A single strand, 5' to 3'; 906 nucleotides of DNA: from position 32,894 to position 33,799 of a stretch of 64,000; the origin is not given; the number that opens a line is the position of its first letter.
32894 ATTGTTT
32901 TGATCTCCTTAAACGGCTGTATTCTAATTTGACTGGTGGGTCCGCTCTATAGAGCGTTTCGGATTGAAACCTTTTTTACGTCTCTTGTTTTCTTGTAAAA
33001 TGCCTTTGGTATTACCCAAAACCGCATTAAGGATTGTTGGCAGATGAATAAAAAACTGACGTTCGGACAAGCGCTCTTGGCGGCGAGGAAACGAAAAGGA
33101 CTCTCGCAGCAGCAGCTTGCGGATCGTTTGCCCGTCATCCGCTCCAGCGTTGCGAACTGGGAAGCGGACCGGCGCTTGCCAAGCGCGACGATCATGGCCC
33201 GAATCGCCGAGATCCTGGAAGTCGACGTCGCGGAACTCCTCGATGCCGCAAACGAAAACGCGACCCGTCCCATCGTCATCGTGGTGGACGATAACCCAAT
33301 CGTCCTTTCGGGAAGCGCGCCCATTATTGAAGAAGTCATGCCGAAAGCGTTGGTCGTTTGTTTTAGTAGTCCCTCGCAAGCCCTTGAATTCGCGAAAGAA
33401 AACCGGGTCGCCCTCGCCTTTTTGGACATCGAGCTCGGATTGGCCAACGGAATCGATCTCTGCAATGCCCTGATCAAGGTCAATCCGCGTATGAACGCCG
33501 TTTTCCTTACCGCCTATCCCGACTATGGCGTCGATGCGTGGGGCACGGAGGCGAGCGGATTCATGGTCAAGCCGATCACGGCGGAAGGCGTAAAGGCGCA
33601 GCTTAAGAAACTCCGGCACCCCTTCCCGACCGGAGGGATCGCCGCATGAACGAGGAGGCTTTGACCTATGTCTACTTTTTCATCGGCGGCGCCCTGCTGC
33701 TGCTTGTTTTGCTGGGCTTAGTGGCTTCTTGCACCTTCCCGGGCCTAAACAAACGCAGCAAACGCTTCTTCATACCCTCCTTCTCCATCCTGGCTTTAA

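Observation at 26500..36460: Five copies of a GTTTC-N5-GAAAC palindrome upstream of a lipoprotein/small-membrane-protein array and a secreted protein, beside an XRE-HTH/REC + LytS-type two-component system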

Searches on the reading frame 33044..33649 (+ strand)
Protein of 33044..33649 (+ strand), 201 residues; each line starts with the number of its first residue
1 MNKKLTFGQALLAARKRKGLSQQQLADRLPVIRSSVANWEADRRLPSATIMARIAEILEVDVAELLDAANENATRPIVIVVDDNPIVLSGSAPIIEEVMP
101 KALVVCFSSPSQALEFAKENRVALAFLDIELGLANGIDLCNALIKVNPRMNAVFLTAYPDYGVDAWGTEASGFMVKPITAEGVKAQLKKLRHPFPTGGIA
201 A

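Call 4: search_protein_families(library=pfam, proteins=[window:33044-33649:+], max_evalue=0.01)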
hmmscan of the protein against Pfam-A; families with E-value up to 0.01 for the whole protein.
window:33044-33649:+ (201 aa): 7 families
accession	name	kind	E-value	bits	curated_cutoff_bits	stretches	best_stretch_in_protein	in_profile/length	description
PF00072.30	Response_reg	-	1.2e-14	54.8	30.2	1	78-186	1-109/111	Response regulator receiver domain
PF01381.28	HTH_3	-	1.2e-11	44.9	23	1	13-65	3-55/55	Helix-turn-helix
PF13560.12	HTH_31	-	4.7e-11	43.3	27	1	7-65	2-61/64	Helix-turn-helix domain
PF12844.13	HTH_19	-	3.4e-10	40.1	30.2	1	8-71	1-64/64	Helix-turn-helix domain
PF07022.19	Phage_CI_repr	-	0.00012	22.8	22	1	21-66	13-58/65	Bacteriophage CI repressor helix-turn-helix domain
PF03958.22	Secretin_N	-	0.0021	18.7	28.2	0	61-99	13-57/69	Bacterial type II/III secretion system short domain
PF13443.12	HTH_26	-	0.003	18.2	22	1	16-67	7-59/63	Cro/C1-type HTH DNA-binding domain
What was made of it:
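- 33044..33649 (+): Response regulator of 201 aa with an N-terminal HTH_3 (XRE) domain and a C-terminal receiver. It is the proposed binder of the motif. Pfam (call 4).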

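Call 16: find_homologous_proteins(query=window:33044-33649:+)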
Query window:33044-33649:+ (201 aa): 2352 proteins with E <= 0.001 among 3273 candidates; the best 120 are listed.
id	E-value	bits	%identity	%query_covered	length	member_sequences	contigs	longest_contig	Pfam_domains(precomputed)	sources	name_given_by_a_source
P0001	3.1e-118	410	95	99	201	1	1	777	PF12844.14,PF01381.29,PF00072.31,PF13560.13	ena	-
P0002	9.1e-118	408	95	100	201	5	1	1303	PF12844.14,PF01381.29,PF00072.31,PF13560.13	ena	-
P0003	3.1e-117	407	94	100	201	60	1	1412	PF12844.14,PF01381.29,PF00072.31,PF13560.13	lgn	-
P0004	2.3e-116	404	94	99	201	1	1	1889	PF12844.14,PF01381.29,PF00072.31,PF13560.13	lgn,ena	-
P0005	1.3e-97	343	79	98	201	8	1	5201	PF12844.14,PF01381.29,PF00072.31,PF13560.13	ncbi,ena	-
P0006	1.4e-94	333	75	97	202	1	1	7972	PF12844.14,PF01381.29,PF00072.31,PF13560.13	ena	-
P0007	9.5e-94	330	76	98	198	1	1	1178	PF12844.14,PF01381.29,PF07022.20,PF00072.31,PF13560.13,PF13443.13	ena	-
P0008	1.2e-93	330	75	97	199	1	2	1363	PF12844.14,PF01381.29,PF07022.20,PF00072.31,PF13560.13,PF13443.13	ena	-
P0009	2.1e-93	329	74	97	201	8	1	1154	PF12844.14,PF01381.29,PF00072.31,PF13560.13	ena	-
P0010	3.1e-93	329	75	98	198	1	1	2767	PF12844.14,PF01381.29,PF07022.20,PF00072.31,PF13560.13,PF13443.13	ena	-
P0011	3.8e-93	328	74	98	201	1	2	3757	PF12844.14,PF01381.29,PF00072.31,PF13560.13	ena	-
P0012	4.0e-93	328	75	98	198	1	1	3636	PF12844.14,PF01381.29,PF07022.20,PF00072.31,PF13560.13,PF13443.13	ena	-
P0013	5.9e-93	328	75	98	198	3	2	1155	PF12844.14,PF01381.29,PF07022.20,PF00072.31,PF13560.13,PF13443.13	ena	-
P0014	7.4e-93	327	73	98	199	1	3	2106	PF12844.14,PF01381.29,PF00072.31,PF13560.13,PF13443.13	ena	-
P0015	8.4e-93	327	74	98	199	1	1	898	PF12844.14,PF01381.29,PF07022.20,PF00072.31,PF13560.13,PF13443.13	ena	-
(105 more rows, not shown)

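Call 17: find_related_loci(query=window:33044-33649:+, collection=genome_contigs, flank=6000)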
Query window:33044-33649:+ (201 aa) in genome_contigs; peptide patterns used: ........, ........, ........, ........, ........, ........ (x = any residue, [..] = any of these).
186 stretches matched a pattern; 25 encode a relative of the query (tblastn E <= 1e-3); 25 distinct loci.
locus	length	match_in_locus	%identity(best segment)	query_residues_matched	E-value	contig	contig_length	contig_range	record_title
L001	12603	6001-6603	94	1-201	3e-126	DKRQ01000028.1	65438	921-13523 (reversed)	MAG TPA_asm: Bacillales bacterium UBA7278 UBA7278_contig_1169, whole genome shotgun sequence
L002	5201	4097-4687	79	1-197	2e-106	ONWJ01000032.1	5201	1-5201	uncultured Erysipelotrichaceae bacterium isolate RUG696 genome assembly, contig: k87_3515247, whole genome shotgun seque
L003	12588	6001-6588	72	4-199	1e-99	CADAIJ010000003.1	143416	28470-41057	MAG: uncultured Erysipelotrichaceae bacterium isolate RUG13318 genome assembly, contig: RUG13318_asm_3, whole genome sho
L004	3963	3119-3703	75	4-198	1e-100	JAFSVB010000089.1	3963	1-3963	MAG: Bacilli bacterium isolate RGIG3500 Goat_Rumen.Co__c910483, whole genome shotgun sequence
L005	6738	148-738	74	4-200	3e-99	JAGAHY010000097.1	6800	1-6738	MAG: Bacilli bacterium isolate RGIG8459 Water_deer_Abomasum.Co__c314535, whole genome shotgun sequence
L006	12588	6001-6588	73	4-199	8e-99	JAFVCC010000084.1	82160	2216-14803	MAG: Bacilli bacterium isolate RGIG5035 Roe_deer_Rumen.Co__c736407, whole genome shotgun sequence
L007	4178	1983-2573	73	4-200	1e-97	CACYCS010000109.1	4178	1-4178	MAG: uncultured Erysipelotrichaceae bacterium isolate RUG11821 genome assembly, contig: RUG11821_asm_109, whole genome s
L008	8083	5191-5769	73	6-198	1e-96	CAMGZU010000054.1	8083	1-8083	MAG: uncultured Erysipelotrichaceae bacterium isolate SRR11784279_bin.55_metaWRAP_v1.3_MAG genome assembly, contig: ERZ1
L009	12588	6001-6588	70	4-199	3e-96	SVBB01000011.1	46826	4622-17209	MAG: Erysipelotrichaceae bacterium isolate SIG217 NODE_91_length_46826_cov_43.584890, whole genome shotgun sequence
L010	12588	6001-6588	71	4-199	4e-96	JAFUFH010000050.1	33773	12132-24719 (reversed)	MAG: Bacilli bacterium isolate RGIG4442 Roe_deer_Omasum-4__c48157, whole genome shotgun sequence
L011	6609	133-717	72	4-198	8e-96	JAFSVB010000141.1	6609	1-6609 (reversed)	MAG: Bacilli bacterium isolate RGIG3500 Goat_Rumen.Co__c1533865, whole genome shotgun sequence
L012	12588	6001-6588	69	4-199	5e-95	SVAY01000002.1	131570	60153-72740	MAG: Erysipelotrichaceae bacterium isolate SIG214 NODE_25_length_131570_cov_296.650339, whole genome shotgun sequence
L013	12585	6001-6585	68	4-198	9e-91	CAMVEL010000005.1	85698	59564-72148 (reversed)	MAG TPA_asm: uncultured Erysipelotrichaceae bacterium isolate SRR8387716_bin.60_metaWRAP_v1.3_MAG genome assembly, conti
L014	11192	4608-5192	67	4-198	9e-90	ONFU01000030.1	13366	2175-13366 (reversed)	uncultured Erysipelotrichaceae bacterium isolate RUG266 genome assembly, contig: scaffold_3537, whole genome shotgun seq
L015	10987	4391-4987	63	4-201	5e-84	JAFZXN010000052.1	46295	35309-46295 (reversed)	MAG: Clostridia bacterium isolate RGIG8188 Water_buffalos_Rumen-3__c1318174, whole genome shotgun sequence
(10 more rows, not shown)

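Call 39: search_protein_families(library=ncbifam, proteins=[window:33044-33649:+], max_evalue=0.01)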
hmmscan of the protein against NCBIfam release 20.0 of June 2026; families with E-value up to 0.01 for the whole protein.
window:33044-33649:+ (201 aa): 45 families (the best 25 are shown)
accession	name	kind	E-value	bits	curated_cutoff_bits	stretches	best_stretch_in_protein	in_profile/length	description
NF041951.1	phage_RstR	subfamily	2.7e-12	46.9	80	1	6-73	2-69/108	RstR family transcriptional repressor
NF008677.0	PRK11697.1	equivalog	2e-11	43.7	246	1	78-192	4-117/238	two-component system response regulator BtsR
NF006623.1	PRK09191.1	subfamily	2.8e-10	40.4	240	1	51-187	110-248/258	PhyR family response regulator anti-anti-sigma factor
NF010684.1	PRK14084.1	equivalog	1.6e-08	34.6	375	1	79-192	4-117/254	response regulator transcription factor LytR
NF052445.1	RespRegMctR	equivalog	3e-08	33.3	300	1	78-185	4-113/205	two-component system response regulator MctR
NF007257.0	PRK09706.1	subfamily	5.8e-08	32.6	101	1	3-88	2-85/135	transcriptional repressor DicA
NF007408.0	PRK09943.1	equivalog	6.9e-07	29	211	1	2-84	3-84/185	HTH-type transcriptional regulator PuuR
NF003162.0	PRK04140.1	equivalog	4.9e-06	25.8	263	1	8-71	128-191/317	transcriptional regulator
NF008296.0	PRK11083.1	equivalog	1.1e-05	24.9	273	1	104-189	30-116/228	two-component system response regulator CreB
NF033791.1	ActR_PrrA_rreg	equivalog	1.4e-05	25.1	250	1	79-189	6-115/173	ActR/PrrA/RegA family redox response regulator transcription factor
TIGR03070.1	couple_hipB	subfamily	1.9e-05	24.5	71.65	1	7-44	3-40/58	type II toxin-antitoxin system Y4mF family antitoxin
NF047785.1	respo_reg_MadR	equivalog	1.9e-05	24.1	300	1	78-182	3-112/209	MadR family response regulator transcription factor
NF007935.0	PRK10651.1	equivalog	2.8e-05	23.4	250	1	75-189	6-122/216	two-component system response regulator NarL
NF008318.0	PRK11107.1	equivalog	4.3e-05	21.8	890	1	61-146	653-736/920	two-component sensor histidine kinase BarA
NF046032.1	TransRegSlrRBacil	equivalog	6.7e-05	23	250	1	9-68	4-64/149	HTH-type transcriptional regulator SlrR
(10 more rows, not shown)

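Call 40: search_solved_structures(query=window:33044-33649:+, max_evalue=0.01, show_alignments=3)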
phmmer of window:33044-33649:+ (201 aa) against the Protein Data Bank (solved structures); distinct sequences matched with E-value up to 0.01: 39.
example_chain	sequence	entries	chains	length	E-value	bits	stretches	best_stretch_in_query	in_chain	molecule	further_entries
3c3w_A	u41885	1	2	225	2.7e-07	33.6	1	78-180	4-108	TWO COMPONENT TRANSCRIPTIONAL REGULATORY PROTEIN DEVR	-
8tac_A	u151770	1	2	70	5.2e-07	32.7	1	7-60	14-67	DBP48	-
2qv0_A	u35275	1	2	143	6.1e-07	32.5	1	78-191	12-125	Protein mrkE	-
4g97_A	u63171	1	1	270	1.2e-06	31.5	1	54-188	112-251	Response regulator receiver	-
6m8o_A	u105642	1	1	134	1.8e-06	31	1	79-191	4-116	DNA-binding response regulator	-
9cb6_A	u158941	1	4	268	6.2e-06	29.2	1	55-188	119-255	Response regulator receiver protein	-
6swl_A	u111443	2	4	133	8.5e-06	28.7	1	77-183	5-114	Two-component response regulator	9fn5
9xzo_A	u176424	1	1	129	2.2e-05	27.4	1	78-190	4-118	De novo protein M1X0B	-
5uxv_A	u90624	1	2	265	2.4e-05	27.2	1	66-188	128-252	Sensory transduction regulatory protein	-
5uxw_A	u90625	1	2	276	2.7e-05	27.1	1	66-188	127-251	Sensory transduction regulatory protein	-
4qic_A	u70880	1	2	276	2.7e-05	27.1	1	66-188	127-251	Sensory transduction regulatory protein, Anti-anti-sigma factor PhyR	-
3n0r_A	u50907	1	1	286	4.7e-05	26.3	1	72-189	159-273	Response regulator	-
3jte_A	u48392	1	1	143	0.00016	24.6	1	78-185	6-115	Response regulator receiver protein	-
6swb_A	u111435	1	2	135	0.0002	24.2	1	78-191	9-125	Two-component response regulator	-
6swf_A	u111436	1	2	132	0.00021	24.2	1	78-191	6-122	Two-component response regulator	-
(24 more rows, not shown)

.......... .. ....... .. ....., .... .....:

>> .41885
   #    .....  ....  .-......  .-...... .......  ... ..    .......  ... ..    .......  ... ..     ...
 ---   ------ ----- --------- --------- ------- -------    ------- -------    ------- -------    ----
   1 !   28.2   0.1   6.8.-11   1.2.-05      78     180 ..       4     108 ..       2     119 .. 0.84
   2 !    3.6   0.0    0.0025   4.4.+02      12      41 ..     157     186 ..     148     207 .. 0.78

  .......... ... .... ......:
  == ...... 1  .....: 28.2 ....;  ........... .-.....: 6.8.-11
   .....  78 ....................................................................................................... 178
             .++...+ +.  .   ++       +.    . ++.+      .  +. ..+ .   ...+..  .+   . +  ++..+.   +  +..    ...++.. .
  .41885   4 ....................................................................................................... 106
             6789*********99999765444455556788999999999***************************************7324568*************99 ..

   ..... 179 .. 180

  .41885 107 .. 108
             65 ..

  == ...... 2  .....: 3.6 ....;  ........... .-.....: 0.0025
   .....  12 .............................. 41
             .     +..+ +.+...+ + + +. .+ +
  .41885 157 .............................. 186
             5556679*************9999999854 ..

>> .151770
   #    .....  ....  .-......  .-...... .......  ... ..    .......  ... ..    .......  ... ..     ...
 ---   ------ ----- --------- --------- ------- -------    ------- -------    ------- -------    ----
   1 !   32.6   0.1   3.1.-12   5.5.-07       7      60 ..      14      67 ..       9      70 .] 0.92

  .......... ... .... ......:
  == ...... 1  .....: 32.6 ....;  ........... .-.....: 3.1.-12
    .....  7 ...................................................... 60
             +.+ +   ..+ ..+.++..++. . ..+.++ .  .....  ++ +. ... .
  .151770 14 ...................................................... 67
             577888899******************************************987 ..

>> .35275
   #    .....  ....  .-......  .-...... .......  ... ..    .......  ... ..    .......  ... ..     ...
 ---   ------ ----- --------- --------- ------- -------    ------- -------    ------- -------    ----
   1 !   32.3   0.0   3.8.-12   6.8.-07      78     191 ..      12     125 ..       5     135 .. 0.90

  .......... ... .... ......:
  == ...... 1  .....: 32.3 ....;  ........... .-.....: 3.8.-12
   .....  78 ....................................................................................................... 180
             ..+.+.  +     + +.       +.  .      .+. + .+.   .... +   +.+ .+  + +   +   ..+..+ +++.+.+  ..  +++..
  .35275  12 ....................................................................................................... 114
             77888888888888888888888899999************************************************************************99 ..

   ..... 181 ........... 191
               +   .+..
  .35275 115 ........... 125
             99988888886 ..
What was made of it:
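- On XRE / Cro-C1 (HTH_3) DNA-binding proteins: There are sequence matches to SinR and ImmR-type structures (call 40).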

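Call 54: search_protein_representatives(protein=window:33044-33649:+)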
Query: 201 residues. Proteins with E-value up to 0.001 (for the whole library): 17752; up to 1e-10: 931; up to 1e-30: 46. The best 150 are listed.
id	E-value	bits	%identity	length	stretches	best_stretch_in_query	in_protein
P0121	6.8e-64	231.2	72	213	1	3-157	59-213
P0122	8.3e-64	230.9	54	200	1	6-195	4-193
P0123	2.7e-58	213.0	52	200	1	7-194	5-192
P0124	1.8e-49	184.2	45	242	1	7-196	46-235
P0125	1.6e-48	181.1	31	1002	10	6-80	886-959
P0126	2.1e-47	177.5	43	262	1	6-194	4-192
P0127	3.8e-45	170.1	44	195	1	5-195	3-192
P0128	1.2e-44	168.5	31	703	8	3-67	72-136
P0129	1.2e-43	165.2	43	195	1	7-191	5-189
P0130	3.9e-43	163.5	57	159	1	63-200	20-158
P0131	1.3e-42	161.8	43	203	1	7-196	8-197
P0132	1.6e-42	161.6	42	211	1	6-194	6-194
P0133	3.7e-42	160.4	49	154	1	45-194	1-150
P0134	2.4e-41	157.7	44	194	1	9-187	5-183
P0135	4.0e-41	157.0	27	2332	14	7-84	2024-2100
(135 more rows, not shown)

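Call 62: predict_structure(alignment_id=A1)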
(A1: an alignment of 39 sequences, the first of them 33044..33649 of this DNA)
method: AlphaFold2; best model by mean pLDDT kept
length: 201 residues; sequences in the alignment: 39
mean_pLDDT: 83.8   pTM: 0.60
mean pLDDT of the five models: 83.8, 82.5, 77.0, 72.7, 70.5
residues with pLDDT >= 90: 93; 70-90: 77; 50-70: 24; < 50: 7
segments of 3 or more residues with pLDDT < 50: 198-201
pLDDT, mean of each block of 10 residues (from residue 1): 72 94 96 92 82 90 67 74 89 90 92 92 91 86 90 83 65 87 89 59 31
secondary structure, 60 per line:
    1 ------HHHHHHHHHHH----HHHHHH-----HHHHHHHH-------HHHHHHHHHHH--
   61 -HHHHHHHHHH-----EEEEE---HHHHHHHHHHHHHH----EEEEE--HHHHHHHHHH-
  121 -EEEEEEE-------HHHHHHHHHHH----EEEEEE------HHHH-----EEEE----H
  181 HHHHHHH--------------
elements in order: H7-17 H22-27 H33-40 H48-58 H62-71 E77-81 H85-98 E103-107 H110-119 E122-128 H136-146 E151-156 H163-166 E172-175 H180-187
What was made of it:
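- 33044..33649 (+): The AlphaFold model has five helices, with the recognition helix at residues 33-40, followed by the receiver (call 62).
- On XRE / Cro-C1 (HTH_3) DNA-binding proteins: The model has helices at 7-17, 22-27, 33-40, 48-58 and 62-71 (call 62).
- On DigR-type (REC plus HTH_Xre) regulators: The domain order is reversed here: HTH at 7-71 and receiver at 77-190 (calls 4, 62).
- Closest known: Phage 434 and lambda cI repressors and SinR. Same: The fold is a five-helix HTH_3 domain (calls 4, 62).
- The AlphaFold model places residues 33-40 in the third helix of the HTH domain (call 62).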

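Call 64: fold_search(model_id=the predicted structure, library=pdb)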
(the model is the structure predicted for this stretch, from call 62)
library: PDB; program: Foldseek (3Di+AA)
matches with E <= 10: 1756; with E <= 0.001: 439
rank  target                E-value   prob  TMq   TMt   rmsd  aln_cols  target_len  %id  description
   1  3rqi                  3.3e-07  1.00  0.50  0.58   2.2       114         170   24  Crystal structure of a response regulator protein from Burkholderia pseudomallei with a phosphorylated aspartic acid, ca (released 2011-05-11)
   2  5uxw_B                4.5e-07  1.00  0.50  0.41  10.0       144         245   21  Crystal Structure of Anti-anti-sigma factor PhyR from Bartonella quintana (released 2018-02-28)
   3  4g97                  4.8e-07  1.00  0.48  0.40  13.5       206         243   20  Crystal structure of the response regulator PhyR from Brucella abortus (released 2014-03-12)
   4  3crn_A                5.1e-07  1.00  0.49  0.74   2.4       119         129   21  Crystal structure of response regulator receiver domain protein (CheY-like) from Methanospirillum hungatei JF-1 (released 2008-04-22)
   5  5uxv_A                5.8e-07  1.00  0.50  0.42  10.4       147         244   20  Crystal Structure of Anti-anti-sigma factor PhyR I40V/S51C mutant from Bartonella quintana (released 2018-02-28)
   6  6swl_B                9.0e-07  1.00  0.51  0.77   2.5       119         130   21  The REC domain of XynC, a response regulator from Geobacillus stearothermophilus (released 2020-10-14)
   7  5uxw_A                9.6e-07  1.00  0.50  0.41  13.0       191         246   18  Crystal Structure of Anti-anti-sigma factor PhyR from Bartonella quintana (released 2018-02-28)
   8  3crn_B                1.1e-06  1.00  0.49  0.76   2.5       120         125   20  Crystal structure of response regulator receiver domain protein (CheY-like) from Methanospirillum hungatei JF-1 (released 2008-04-22)
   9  3n0r                  1.2e-06  1.00  0.49  0.39  10.3       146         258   20  Structure of the PhyR stress response regulator at 1.25 Angstrom resolution (released 2010-08-11)
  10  5uxv_B                1.3e-06  1.00  0.49  0.42  10.6       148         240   20  Crystal Structure of Anti-anti-sigma factor PhyR I40V/S51C mutant from Bartonella quintana (released 2018-02-28)
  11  6swb_A                1.8e-06  1.00  0.49  0.73   2.6       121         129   21  The REC domain of AraT, a response regulator from Geobacillus stearothermophilus (released 2020-10-14)
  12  9by5_A                2.3e-06  1.00  0.50  0.41  13.6       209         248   16  Crystal Structure of RT-PhyR (ruthe_01174) (released 2025-05-21)
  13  9fn5_B                2.5e-06  1.00  0.51  0.79   2.3       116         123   22  The REC domain (in the non-phosphorylated state) of XynC, a response regulator from G.proteiniphilus T-6 (released 2025-06-25)
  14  6swl_A                2.5e-06  1.00  0.52  0.76   2.3       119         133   21  The REC domain of XynC, a response regulator from Geobacillus stearothermophilus (released 2020-10-14)
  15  1pey_C                2.6e-06  1.00  0.50  0.81   2.6       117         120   17  Crystal structure of the Response Regulator Spo0F complexed with Mn2+ (released 2004-05-18)
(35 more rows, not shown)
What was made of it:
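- On Two-component response regulator (receiver domain): The AlphaFold model has the alternating beta-alpha receiver fold (call 62), and the best PDB matches are receiver domains (call 64).
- Closest known: LytS/LytR, BtsS/BtsR and YesM/YesN systems. Same: The receiver is most similar to those of BtsR, LytR and MrkE (calls 39, 40, 64).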
